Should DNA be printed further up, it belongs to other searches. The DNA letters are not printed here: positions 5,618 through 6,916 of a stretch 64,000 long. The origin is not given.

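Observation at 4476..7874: PerR-led oxidative-stress operon with two unusual domain fusions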

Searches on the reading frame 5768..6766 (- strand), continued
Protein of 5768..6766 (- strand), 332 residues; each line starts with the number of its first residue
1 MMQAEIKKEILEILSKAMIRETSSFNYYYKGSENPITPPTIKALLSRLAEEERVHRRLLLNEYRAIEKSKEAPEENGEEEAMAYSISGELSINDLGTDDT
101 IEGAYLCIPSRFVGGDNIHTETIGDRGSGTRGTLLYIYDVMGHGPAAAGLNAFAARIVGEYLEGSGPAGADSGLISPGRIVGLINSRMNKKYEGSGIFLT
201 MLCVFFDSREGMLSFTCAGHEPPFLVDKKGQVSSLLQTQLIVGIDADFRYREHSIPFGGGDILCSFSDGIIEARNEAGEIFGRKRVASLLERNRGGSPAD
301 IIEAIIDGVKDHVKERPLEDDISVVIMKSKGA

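Call 37: find_related_loci(query=A1, collection=genome_contigs, flank=7000)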
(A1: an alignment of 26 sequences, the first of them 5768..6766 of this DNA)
Query A1 (332 aa) in genome_contigs; peptide patterns used: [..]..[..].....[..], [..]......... (x = any residue, [..] = any of these).
132 stretches matched a pattern; 67 encode a relative of the query (tblastn E <= 1e-3); 67 distinct loci.
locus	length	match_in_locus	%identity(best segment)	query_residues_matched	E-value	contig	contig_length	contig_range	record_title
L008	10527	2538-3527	50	1-331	3e-112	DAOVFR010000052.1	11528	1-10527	MAG TPA_asm: Candidatus Krumholzibacteriota bacterium isolate CSMAG_1114 CSMAG_1114_k141_1022501_length_11528_cov_7.9072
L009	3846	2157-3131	52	7-331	1e-111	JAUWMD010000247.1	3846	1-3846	MAG: Candidatus Krumholzibacteriota bacterium isolate CSMAG_2389 CSMAG_2389_k141_1454836_length_3846_cov_5.7638, whole g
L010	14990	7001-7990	52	2-331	2e-109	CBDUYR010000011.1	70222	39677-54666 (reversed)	MAG TPA_asm: uncultured bacterium isolate SRR21487739_maxbin2_12 genome assembly, contig: ERZ25074848.12, whole genome s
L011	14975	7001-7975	52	7-331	6e-109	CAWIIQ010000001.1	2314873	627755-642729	MAG: Candidatus Krumholzibacteria bacterium isolate MFD03804.bin.1.34 genome assembly, contig: contig_15583, whole genom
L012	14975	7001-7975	51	7-331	2e-108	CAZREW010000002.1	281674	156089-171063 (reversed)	MAG TPA_asm: uncultured bacterium isolate binchicken_co150_728 genome assembly, contig: NODE_13_length_281674_cov_14.103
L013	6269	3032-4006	51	7-331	1e-107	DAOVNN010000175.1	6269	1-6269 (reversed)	MAG TPA_asm: Candidatus Krumholzibacteriota bacterium isolate CSMAG_1498 CSMAG_1498_k141_2364179_length_6269_cov_20.0000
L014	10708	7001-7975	51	7-331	3e-113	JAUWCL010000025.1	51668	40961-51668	MAG: Candidatus Krumholzibacteriota bacterium isolate CSMAG_2137 CSMAG_2137_k141_1954518_length_51668_cov_65.7299, whole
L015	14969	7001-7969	50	9-331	2e-107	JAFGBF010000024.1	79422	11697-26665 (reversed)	MAG: Candidatus Krumholzibacteriota bacterium isolate Zod_Metabat.1015 k87_10393031, whole genome shotgun sequence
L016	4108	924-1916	49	2-332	4e-107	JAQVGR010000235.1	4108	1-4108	MAG: Candidatus Krumholzibacteriia bacterium isolate STE_187 NODE_70500_length_4108_cov_1.764632_Sandtown_E, whole genom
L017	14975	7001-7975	50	7-331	6e-106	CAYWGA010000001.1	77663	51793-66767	MAG TPA_asm: uncultured bacterium isolate SRP155585_co1_221 genome assembly, contig: NODE_36_length_77663_cov_8.528799,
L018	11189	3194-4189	48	1-332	4e-106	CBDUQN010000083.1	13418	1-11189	MAG TPA_asm: uncultured bacterium isolate SRR22302361_binner12_Refined_26 genome assembly, contig: ERZ25748748.2440, who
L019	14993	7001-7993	47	2-332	1e-104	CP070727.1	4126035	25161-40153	MAG: bacterium isolate bin44 chromosome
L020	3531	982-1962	49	1-330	6e-105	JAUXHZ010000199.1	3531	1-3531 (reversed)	MAG: Candidatus Latescibacterota bacterium isolate CSMAG_2968 CSMAG_2968_k119_83219_length_3531_cov_5.8066, whole genome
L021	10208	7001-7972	48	8-331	6e-103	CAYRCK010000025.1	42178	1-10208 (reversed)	MAG TPA_asm: uncultured bacterium isolate binchicken_co334_246 genome assembly, contig: NODE_1404_length_42178_cov_9.177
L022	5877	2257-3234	47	7-332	3e-103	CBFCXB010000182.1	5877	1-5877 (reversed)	MAG TPA_asm: uncultured bacterium isolate ERR13917544_metabat2_3 genome assembly, contig: ERZ26802894.2991, whole genome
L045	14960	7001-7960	32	5-328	2e-48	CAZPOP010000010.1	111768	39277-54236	MAG TPA_asm: uncultured Ignavibacteria bacterium isolate SRP214966_co5_260 genome assembly, contig: NODE_37_length_11176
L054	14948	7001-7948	32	9-328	9e-46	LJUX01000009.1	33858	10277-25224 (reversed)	MAG: candidate division Zixibacteria bacterium SM23_73_3 WORSMTZ_1471, whole genome shotgun sequence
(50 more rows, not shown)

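Call 44: search_protein_families(library=pfam, proteins=[L045:3659-5284:-, L045:5371-6231:-, L045:6321-6692:-, L045:9157-12432:+, L054:3029-4621:+, L054:4643-5584:+, L054:5879-6691:-, L054:8307-8867:-, L054:9146-9409:-, L054:10129-11784:-], max_evalue=0.001)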
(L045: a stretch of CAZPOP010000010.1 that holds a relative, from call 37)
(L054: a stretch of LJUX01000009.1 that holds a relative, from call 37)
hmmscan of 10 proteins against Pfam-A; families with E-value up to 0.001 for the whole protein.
L045:3659-5284:- (541 aa): 2 families
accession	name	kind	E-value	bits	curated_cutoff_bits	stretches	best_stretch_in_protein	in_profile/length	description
PF01256.23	Carb_kinase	-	2e-54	185.1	27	1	250-519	1-241/242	NAD(P)H-hydrate dehydratase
PF03853.21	YjeF_N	-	2.4e-48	164.8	24.9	1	26-191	3-169/169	YjeF-related protein N-terminus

L045:5371-6231:- (286 aa): 1 family
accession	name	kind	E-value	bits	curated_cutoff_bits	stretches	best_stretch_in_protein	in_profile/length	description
PF00215.30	OMPdecase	-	1e-30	107.7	27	1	21-262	3-219/221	Orotidine 5'-phosphate decarboxylase / HUMPS family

L045:6321-6692:- (123 aa): 2 families
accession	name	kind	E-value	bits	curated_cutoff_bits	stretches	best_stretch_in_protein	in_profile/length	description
PF21349.2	RUBY_RBDX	-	2.1e-14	53.1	26.5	1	16-45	1-30/30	Rubrerythrin, rubredoxin-like domain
PF23458.2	DUF7130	-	3.7e-06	27.2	35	1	15-50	53-89/89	Domain of unknown function (DUF7130)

L045:9157-12432:+ (1091 aa): 1 family
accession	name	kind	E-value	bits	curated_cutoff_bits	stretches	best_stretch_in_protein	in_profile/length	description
PF00404.24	Dockerin_1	-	8.3e-05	23.2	22.9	1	1020-1072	2-53/57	Dockerin type I domain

L054:3029-4621:+ (530 aa): 3 families
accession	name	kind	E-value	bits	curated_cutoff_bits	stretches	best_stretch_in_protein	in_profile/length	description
PF09822.16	ABC_transp_aux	-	1.3e-60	205.5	34.7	1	183-465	2-287/288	ABC-type uncharacterized transport system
PF23357.1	DUF7088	-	5.2e-26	91.3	27.8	1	46-148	1-104/105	Domain of unknown function (DUF7088)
PF23355.1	IFT52_GIFT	-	1.1e-05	25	27.2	1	197-298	15-109/246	IFT52 GIFT domain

L054:4643-5584:+ (313 aa): 1 family
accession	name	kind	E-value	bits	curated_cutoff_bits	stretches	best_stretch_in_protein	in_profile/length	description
PF14238.11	DUF4340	-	3.2e-26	93.1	25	1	67-239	1-169/183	Domain of unknown function (DUF4340)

L054:5879-6691:- (270 aa): 1 family
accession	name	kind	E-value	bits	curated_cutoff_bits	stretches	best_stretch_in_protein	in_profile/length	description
PF00215.30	OMPdecase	-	1e-29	104.5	27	1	18-248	3-216/221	Orotidine 5'-phosphate decarboxylase / HUMPS family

L054:8307-8867:- (186 aa): 1 family
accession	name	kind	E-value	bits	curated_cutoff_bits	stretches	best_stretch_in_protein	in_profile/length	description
PF00359.27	PTS_EIIA_2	-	5.4e-28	98.2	27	1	56-184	16-143/144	Phosphoenolpyruvate-dependent sugar phosphotransferase system, EIIA 2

L054:9146-9409:- (87 aa): 1 family
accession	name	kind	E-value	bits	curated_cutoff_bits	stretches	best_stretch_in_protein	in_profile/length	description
PF01541.30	GIY-YIG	-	1.4e-22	80.2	22.6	1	3-72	2-74/78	GIY-YIG catalytic domain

L054:10129-11784:- (551 aa): 4 families
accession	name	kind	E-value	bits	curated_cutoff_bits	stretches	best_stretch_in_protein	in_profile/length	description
PF01841.26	Transglut_core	-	1.3e-23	83.8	23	1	373-474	5-108/108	Transglutaminase-like superfamily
PF24684.1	Vgb_lyase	-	1.5e-10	40.9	50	2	34-173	132-272/290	Virginiamycin B lyase family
PF21959.2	DUF6923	-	3.2e-07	30.8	27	0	49-117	97-165/234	Repeat of unknown function (DUF6923)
PF10282.15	Lactonase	-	0.00016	21.4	21.7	0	47-118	252-329/344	Lactonase, 7-bladed beta-propeller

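Call 62: list_cluster_members(proteins=[P0001])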
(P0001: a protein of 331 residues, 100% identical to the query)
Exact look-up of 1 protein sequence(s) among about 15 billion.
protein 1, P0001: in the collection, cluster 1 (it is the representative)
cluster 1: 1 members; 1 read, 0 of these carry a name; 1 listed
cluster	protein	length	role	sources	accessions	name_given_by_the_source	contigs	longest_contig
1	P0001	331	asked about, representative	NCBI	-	-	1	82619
